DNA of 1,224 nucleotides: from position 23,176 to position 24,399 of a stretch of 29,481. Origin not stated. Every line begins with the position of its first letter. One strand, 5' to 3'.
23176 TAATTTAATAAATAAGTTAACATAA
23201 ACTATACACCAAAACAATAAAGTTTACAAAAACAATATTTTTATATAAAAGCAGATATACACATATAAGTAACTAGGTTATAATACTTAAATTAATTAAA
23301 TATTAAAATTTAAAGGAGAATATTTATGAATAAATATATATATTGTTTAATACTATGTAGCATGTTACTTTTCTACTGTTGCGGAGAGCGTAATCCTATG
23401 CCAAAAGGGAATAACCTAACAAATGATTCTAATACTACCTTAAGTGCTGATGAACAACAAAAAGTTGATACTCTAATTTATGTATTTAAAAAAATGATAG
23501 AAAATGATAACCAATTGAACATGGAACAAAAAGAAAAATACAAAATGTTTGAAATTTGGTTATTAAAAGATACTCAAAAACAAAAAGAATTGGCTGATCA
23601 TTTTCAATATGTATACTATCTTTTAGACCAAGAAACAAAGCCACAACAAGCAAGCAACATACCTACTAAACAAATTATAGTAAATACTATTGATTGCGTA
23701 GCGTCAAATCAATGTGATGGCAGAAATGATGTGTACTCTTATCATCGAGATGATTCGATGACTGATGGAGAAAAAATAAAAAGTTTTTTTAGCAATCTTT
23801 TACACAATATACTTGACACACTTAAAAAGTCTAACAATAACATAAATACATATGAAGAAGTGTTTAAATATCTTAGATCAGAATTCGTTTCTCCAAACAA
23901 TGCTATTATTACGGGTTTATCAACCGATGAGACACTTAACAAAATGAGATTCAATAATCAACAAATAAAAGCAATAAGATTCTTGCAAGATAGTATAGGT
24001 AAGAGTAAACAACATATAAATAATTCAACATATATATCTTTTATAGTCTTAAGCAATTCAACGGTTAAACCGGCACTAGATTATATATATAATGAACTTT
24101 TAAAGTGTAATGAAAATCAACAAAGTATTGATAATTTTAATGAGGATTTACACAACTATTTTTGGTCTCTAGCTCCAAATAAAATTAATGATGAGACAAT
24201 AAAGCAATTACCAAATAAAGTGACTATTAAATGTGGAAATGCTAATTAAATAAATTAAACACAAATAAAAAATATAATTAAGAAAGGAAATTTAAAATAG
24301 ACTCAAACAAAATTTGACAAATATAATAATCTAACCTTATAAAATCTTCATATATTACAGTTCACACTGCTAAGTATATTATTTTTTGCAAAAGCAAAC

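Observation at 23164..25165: Lipoprotein cargo positioned at both flanks of the late operon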

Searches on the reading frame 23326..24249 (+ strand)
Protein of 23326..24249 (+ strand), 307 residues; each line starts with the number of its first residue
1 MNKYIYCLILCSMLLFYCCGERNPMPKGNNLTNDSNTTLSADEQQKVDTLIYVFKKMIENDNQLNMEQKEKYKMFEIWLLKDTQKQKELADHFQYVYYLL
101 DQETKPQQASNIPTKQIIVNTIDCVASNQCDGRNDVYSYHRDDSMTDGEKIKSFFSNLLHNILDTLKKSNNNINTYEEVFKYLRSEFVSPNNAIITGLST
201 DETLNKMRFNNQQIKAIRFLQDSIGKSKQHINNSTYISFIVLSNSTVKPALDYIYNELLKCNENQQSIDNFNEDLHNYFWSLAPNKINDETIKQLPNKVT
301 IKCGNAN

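Call 5: search_protein_families(library=pfam, proteins=[window:23326-24249:+], max_evalue=0.01)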
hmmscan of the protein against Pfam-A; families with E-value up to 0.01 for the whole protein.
window:23326-24249:+ (307 aa): 0 families

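Call 6: search_protein_families(library=ncbifam, proteins=[window:23326-24249:+], max_evalue=0.01)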
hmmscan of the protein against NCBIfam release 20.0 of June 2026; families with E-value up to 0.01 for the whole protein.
window:23326-24249:+ (307 aa): 0 families

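Call 8: find_homologous_proteins(query=window:23326-24249:+)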
Query window:23326-24249:+ (307 aa): 8 proteins with E <= 0.001 among 537 candidates.
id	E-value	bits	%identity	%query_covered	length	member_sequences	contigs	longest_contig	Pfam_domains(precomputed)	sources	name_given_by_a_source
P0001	4.7e-201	685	100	100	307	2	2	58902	-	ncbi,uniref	ncbi:hypothetical protein [Borrelia miyamotoi]|uniref:hypothetical protein n=1 Tax=Borrelia miyamoto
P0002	4.2e-195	665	98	100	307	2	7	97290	-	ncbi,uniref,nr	ncbi:Mlp family lipoprotein [Borrelia miyamotoi]|uniref:Mlp family lipoprotein n=1 Tax=Borrelia miya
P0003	1.3e-162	558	85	99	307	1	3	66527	-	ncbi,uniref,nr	ncbi:Mlp family lipoprotein (plasmid) [Borrelia miyamotoi]|uniref:Mlp family lipoprotein n=1 Tax=Bor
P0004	2.1e-151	522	79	100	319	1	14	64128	-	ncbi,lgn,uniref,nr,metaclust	ncbi:Mlp family lipoprotein (plasmid) [Borrelia miyamotoi]|uniref:Mlp family lipoprotein n=2 Tax=Bor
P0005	7.1e-71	257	50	87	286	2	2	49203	-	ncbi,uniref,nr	ncbi:Mlp family lipoprotein [Borrelia turicatae]|uniref:Mlp family lipoprotein n=1 Tax=Borrelia turi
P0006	2.8e-35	140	35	94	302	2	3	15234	PF03304.19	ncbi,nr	ncbi:Mlp family lipoprotein (plasmid) [Borrelia miyamotoi]|nr:Mlp family lipoprotein [Borrelia miyam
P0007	1.8e-26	112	32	99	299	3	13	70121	PF03304.19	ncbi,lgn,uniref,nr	ncbi:Mlp family lipoprotein (plasmid) [Borrelia miyamotoi]|uniref:Mlp family lipoprotein n=1 Tax=Bor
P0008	7.8e-18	83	44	43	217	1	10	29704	PF03304.19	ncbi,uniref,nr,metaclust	ncbi:Mlp family lipoprotein [Borrelia miyamotoi]|uniref:Mlp family lipoprotein n=1 Tax=Borrelia miya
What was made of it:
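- Proteins 98% identical are already named Mlp (call 8).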

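Call 13: search_protein_families(library=pfam, proteins=[window:23326-24249:+, P0004, P0005, P0006, P0007, P0008], max_evalue=10)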
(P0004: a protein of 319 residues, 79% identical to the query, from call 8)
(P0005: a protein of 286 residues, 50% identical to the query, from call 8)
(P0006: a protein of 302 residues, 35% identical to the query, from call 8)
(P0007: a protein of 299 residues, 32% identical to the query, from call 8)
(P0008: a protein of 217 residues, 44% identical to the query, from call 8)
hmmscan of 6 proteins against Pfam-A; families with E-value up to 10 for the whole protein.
window:23326-24249:+ (307 aa): 0 families

P0004 (319 aa): 0 families

P0005 (286 aa): 6 families
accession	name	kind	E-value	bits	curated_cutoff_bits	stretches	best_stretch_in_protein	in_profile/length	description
PF03304.18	Mlp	-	0.00042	21.3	21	2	191-268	38-110/121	Mlp lipoprotein family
PF03037.21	KMP11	-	0.0007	20.8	28.3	1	41-82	35-81/90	Kinetoplastid membrane protein 11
PF05823.17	Gp-FAR-1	-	0.39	11.6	29.2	1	19-88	91-143/149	Nematode fatty acid retinoid binding protein (Gp-FAR-1)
PF16854.11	VPS53_C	-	0.62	11.1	24.7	1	192-227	41-76/89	Vacuolar protein sorting-associated protein 53 C-terminus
PF17083.10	Swm2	-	0.66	10.4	25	1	30-97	16-88/130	Nucleolar protein Swm2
PF04286.17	DUF445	-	0.77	10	33.8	1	22-155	204-324/368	Protein of unknown function (DUF445)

P0006 (302 aa): 2 families
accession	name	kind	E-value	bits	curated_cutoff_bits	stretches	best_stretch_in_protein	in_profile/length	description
PF03304.18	Mlp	-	2.3e-11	44.8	21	2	205-289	24-109/121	Mlp lipoprotein family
PF12213.14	Dpoe2NT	-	0.18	12.7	24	1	223-279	16-70/73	DNA polymerases epsilon N terminal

P0007 (299 aa): 1 family
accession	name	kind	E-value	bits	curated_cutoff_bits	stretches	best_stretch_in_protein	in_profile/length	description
PF03304.18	Mlp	-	1.9e-13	51.5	21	2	204-287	25-111/121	Mlp lipoprotein family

P0008 (217 aa): 2 families
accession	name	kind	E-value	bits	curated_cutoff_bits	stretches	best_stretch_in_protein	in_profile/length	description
PF03304.18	Mlp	-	1.5e-06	29.3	21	1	72-158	30-95/121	Mlp lipoprotein family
PF06156.18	YabA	-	3.8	8.6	30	1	44-95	28-79/103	Initiation control protein YabA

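Call 15: search_solved_structures(query=window:23326-24249:+, max_evalue=1)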
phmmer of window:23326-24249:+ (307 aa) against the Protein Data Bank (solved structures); distinct sequences matched with E-value up to 1: 1.
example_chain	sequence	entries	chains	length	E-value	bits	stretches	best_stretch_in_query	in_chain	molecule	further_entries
6qbi_A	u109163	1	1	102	0.16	14.9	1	216-266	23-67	Surface protein, mlp lipoprotein family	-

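Call 21: search_dna_similar(query=window:23326-24249:+, collection=plasmids, mode=protein, max_rows=60, rows=spread, max_evalue=0.001)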
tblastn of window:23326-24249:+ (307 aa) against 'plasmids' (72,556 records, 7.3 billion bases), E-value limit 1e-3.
Records with a match: 113; places in all: 213; records where one place covers at least 80% of the query: 67.
Best place of each record, by identity: >=99% 1; 95-99% 9; 80-90% 2; 60-80% 12; <60% 89.
By first word of the organism name: Borrelia 104; Borreliella 8; Candidatus 1.
By predicted mobility (MOB-suite, as given by PLSDB): non-mobilizable 113.
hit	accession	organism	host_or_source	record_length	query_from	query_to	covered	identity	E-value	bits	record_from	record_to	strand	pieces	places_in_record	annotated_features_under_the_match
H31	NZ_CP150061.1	Borrelia miyamotoi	Ixodes scapularis,whole organism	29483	1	307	100%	99.7%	0e+0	602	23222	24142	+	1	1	hypothetical protein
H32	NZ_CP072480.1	Borrelia miyamotoi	Ixodes scapularis,blood of infected ...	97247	1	307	100%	97.7%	0e+0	585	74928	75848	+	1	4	Mlp family lipoprotein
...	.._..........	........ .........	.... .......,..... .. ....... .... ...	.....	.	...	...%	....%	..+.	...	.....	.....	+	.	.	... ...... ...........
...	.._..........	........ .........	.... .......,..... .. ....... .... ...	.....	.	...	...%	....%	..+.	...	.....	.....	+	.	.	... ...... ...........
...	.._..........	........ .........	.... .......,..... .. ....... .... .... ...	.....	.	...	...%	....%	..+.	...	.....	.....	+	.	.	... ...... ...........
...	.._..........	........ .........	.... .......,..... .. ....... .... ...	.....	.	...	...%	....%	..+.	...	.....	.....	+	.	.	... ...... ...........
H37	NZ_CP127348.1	Borrelia miyamotoi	Ixodes ricinus,eggs,eggs of a tick ...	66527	1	303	99%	85.5%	6e-158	494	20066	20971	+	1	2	Mlp family lipoprotein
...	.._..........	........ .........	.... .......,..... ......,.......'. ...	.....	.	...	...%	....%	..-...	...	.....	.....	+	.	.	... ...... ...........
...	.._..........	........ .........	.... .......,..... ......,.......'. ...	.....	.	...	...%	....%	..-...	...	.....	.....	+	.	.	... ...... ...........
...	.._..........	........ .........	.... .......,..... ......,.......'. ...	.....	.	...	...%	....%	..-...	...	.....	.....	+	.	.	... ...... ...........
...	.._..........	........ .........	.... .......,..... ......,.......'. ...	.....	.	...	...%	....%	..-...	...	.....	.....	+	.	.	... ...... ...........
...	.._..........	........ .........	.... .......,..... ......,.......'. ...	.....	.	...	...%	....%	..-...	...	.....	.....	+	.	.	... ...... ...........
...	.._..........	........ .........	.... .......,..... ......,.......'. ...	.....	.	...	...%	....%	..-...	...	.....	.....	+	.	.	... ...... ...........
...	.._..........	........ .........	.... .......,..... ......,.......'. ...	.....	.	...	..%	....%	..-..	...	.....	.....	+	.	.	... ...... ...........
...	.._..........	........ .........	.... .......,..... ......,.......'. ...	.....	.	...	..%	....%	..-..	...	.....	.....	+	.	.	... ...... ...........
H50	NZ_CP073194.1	Borrelia turicatae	Homo sapiens,blood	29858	1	307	100%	48.3%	5e-75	256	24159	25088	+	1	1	Mlp family lipoprotein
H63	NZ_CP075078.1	Borrelia coriaceae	Ornithodoros coriaceus,tick tissue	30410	17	303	93%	32.2%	1e-22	105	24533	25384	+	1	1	Mlp family lipoprotein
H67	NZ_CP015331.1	Borrelia hermsii HS1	Ornithodoros hermsi,mountain cabin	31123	41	304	86%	26.0%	3e-9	66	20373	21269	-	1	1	Mlp family lipoprotein (x2)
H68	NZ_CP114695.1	Borrelia miyamotoi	Ixodes scapularis,Ixodes scapularis ...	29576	1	133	43%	43.5%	3e-18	92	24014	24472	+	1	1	Mlp family lipoprotein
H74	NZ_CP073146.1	Borrelia hermsii DAH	Homo sapiens,blood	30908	41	201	52%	33.9%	1e-9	66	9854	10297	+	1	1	Mlp family lipoprotein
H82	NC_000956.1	Borreliella burgdorferi B31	-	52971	41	192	50%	30.0%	3e-4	50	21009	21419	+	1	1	Mlp family lipoprotein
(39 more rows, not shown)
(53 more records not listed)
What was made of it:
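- The same ORF is intact in many independent B. miyamotoi assemblies (call 21).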

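Call 23: get_annotated_region(hit=H82, flank=6000)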
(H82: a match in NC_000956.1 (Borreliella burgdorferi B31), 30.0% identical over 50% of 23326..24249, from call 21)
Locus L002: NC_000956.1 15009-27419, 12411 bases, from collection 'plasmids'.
description: Borreliella burgdorferi B31 plasmid lp56, complete sequence
organism: Borreliella burgdorferi B31 (NCBI taxid 224326)
taxonomy: Bacteria; Spirochaetota; Spirochaetia; Spirochaetales; Borreliaceae; Borreliella; Borreliella burgdorferi; Borreliella burgdorferi B31
host: -; source: -; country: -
typing (MOB-suite, as given by PLSDB): non-mobilizable; replicon rep_cluster_1621
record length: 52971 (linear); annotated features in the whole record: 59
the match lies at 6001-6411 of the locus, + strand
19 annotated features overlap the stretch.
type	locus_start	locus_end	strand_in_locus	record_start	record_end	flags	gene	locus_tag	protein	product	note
CDS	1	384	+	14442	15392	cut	-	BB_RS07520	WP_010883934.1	DUF693 family protein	-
CDS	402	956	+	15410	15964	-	-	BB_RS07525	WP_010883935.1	DUF777 family protein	-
CDS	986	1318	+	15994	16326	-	-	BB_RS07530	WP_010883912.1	DUF2634 domain-containing protein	-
CDS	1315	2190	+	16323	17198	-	-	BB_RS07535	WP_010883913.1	DUF276 domain-containing protein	-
CDS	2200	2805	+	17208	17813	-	-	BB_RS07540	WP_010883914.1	DUF735 family protein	-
CDS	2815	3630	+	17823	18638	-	-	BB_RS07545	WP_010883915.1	DUF685 domain-containing protein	-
CDS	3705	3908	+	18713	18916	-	blyA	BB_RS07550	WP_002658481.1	holin BlyA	-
CDS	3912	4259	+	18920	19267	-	-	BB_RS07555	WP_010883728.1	BlyB family putative holin accessory protein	-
CDS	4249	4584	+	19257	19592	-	-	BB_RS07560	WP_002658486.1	BlyB family putative holin accessory protein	-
CDS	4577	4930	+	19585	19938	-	-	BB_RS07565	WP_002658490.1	BBA14 family lipoprotein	-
CDS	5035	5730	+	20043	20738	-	bdr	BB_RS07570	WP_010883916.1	Bdr family repetitive protein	-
CDS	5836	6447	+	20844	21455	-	-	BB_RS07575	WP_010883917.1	Mlp family lipoprotein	-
CDS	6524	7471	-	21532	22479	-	-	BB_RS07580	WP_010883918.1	ERF family protein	-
CDS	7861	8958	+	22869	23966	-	-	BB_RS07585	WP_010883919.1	plasmid maintenance protein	-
CDS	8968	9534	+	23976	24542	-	-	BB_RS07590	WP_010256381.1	DUF226 domain-containing protein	-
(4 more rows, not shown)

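Call 24: get_annotated_region(hit=H50, flank=4500)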
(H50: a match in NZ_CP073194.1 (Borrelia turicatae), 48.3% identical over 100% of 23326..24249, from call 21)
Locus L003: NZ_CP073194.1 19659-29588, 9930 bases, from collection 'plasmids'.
description: Borrelia turicatae strain BTE5EL plasmid cp30-2, complete sequence
organism: Borrelia turicatae (NCBI taxid 142)
taxonomy: Bacteria; Spirochaetota; Spirochaetia; Spirochaetales; Borreliaceae; Borrelia; Borrelia turicatae
host: -; source: Homo sapiens,blood; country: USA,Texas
typing (MOB-suite, as given by PLSDB): non-mobilizable
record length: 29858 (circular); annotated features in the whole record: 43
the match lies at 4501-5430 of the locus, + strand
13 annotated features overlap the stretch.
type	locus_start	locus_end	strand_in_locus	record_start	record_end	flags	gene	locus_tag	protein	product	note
CDS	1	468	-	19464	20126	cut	-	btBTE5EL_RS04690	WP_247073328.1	DUF1357 family protein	-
CDS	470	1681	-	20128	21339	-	-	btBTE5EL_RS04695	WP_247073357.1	phage portal protein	-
CDS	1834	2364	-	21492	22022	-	bdr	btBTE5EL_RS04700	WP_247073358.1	apolipoprotein A1/A4/E family protein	-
CDS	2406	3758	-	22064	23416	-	-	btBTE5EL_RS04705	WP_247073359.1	PBSX family phage terminase large subunit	-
CDS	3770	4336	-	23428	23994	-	-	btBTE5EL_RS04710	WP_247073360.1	DUF603 domain-containing protein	-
CDS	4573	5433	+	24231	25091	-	-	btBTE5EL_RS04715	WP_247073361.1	Mlp family lipoprotein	-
CDS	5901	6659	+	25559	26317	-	-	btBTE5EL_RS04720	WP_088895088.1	tyrosine-type recombinase/integrase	GO:0015074 - DNA integration [Evidence IEA]; GO:0006310 - DNA recombination [Evidence IEA]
CDS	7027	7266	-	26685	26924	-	-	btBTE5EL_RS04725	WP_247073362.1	DNA adenine methylase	-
CDS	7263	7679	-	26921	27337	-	-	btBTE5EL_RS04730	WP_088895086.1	DUF261 family protein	-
CDS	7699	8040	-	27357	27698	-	-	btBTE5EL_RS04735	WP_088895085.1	hypothetical protein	-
CDS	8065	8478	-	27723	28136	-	-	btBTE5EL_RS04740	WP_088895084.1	single-stranded DNA-binding protein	-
CDS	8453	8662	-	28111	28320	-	-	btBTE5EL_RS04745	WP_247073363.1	hypothetical protein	-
CDS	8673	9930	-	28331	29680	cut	-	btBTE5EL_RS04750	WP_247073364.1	DUF244 domain-containing protein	-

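Call 25: get_annotated_region(hit=H63, flank=4500)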
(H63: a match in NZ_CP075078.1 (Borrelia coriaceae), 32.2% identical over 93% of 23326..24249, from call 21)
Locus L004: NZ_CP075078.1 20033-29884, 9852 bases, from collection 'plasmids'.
description: Borrelia coriaceae strain Co53 plasmid cp30-1, complete sequence
organism: Borrelia coriaceae (NCBI taxid 144)
taxonomy: Bacteria; Spirochaetota; Spirochaetia; Spirochaetales; Borreliaceae; Borrelia; Borrelia coriaceae
host: -; source: Ornithodoros coriaceus,tick tissue; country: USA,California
typing (MOB-suite, as given by PLSDB): non-mobilizable
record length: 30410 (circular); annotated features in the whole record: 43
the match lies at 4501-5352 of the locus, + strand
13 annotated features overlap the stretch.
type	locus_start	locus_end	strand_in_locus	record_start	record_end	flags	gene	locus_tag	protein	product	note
CDS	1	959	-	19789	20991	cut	-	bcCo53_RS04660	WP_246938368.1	phage portal protein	-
CDS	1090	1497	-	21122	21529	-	-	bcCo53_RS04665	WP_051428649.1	hypothetical protein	-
CDS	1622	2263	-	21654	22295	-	bdr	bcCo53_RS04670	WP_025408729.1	Bdr family repetitive protein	-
CDS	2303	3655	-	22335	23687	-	-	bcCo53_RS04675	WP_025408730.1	PBSX family phage terminase large subunit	-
CDS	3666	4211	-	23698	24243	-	-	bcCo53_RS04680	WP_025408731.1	DUF603 domain-containing protein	-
CDS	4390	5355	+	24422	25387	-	-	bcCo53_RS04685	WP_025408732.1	Mlp family lipoprotein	-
CDS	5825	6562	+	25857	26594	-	-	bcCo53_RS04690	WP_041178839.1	tyrosine-type recombinase/integrase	GO:0015074 - DNA integration [Evidence IEA]; GO:0006310 - DNA recombination [Evidence IEA]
CDS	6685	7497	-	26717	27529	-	-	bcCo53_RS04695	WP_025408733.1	DNA adenine methylase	GO:0032775 - DNA methylation on adenine [Evidence IEA]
CDS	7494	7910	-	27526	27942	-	-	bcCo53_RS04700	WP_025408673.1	DUF261 family protein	-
CDS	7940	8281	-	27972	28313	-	-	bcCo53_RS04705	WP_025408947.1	hypothetical protein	-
CDS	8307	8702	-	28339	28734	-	-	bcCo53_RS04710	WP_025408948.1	single-stranded DNA-binding protein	-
CDS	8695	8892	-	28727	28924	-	-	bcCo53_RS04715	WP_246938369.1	hypothetical protein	-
CDS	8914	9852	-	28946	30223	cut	-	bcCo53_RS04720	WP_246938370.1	DUF244 domain-containing protein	-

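Call 26: get_annotated_region(hit=H67, flank=4500)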
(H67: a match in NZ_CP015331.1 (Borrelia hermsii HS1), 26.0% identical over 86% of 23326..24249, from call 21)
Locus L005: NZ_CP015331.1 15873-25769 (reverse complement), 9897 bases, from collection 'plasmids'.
description: Borrelia hermsii HS1 isolate Browne Mountain plasmid lpN31, complete sequence
organism: Borrelia hermsii HS1 (NCBI taxid 1867252)
taxonomy: Bacteria; Spirochaetota; Spirochaetia; Spirochaetales; Borreliaceae; Borrelia; Borrelia hermsii; Borrelia hermsii HS1
host: -; source: Ornithodoros hermsi,mountain cabin; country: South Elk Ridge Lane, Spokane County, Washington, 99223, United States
typing (MOB-suite, as given by PLSDB): non-mobilizable
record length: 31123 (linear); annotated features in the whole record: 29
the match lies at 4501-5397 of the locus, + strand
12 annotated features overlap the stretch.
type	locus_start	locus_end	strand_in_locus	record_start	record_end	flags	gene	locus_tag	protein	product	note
CDS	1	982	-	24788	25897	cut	-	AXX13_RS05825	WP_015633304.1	variable large family protein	-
CDS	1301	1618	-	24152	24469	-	-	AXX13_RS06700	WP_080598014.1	Vsp/OspC family lipoprotein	-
CDS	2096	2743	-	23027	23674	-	-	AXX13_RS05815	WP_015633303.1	Vsp/OspC family lipoprotein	-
CDS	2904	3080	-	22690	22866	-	-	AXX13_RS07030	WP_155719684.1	hypothetical protein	-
CDS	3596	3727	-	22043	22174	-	-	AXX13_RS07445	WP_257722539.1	hypothetical protein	-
CDS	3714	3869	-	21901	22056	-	-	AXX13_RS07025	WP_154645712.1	hypothetical protein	-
CDS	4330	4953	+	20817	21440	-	-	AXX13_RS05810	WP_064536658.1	Mlp family lipoprotein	-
CDS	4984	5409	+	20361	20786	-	-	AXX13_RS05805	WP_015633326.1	Mlp family lipoprotein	-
CDS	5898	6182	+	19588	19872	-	-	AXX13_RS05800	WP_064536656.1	hypothetical protein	-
CDS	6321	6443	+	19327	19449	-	-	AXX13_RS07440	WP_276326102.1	hypothetical protein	-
CDS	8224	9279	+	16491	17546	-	-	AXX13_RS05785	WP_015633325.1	variable large family protein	-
CDS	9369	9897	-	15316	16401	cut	-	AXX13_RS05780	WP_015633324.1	variable large family protein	-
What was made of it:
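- Closest known: Long. Same: The B. hermsii pair has the same module order, long then short (call 26).
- In B. hermsii the two modules are separate adjacent genes (call 26). In B. hermsii the two modules are separate genes 30 bp apart (call 26).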
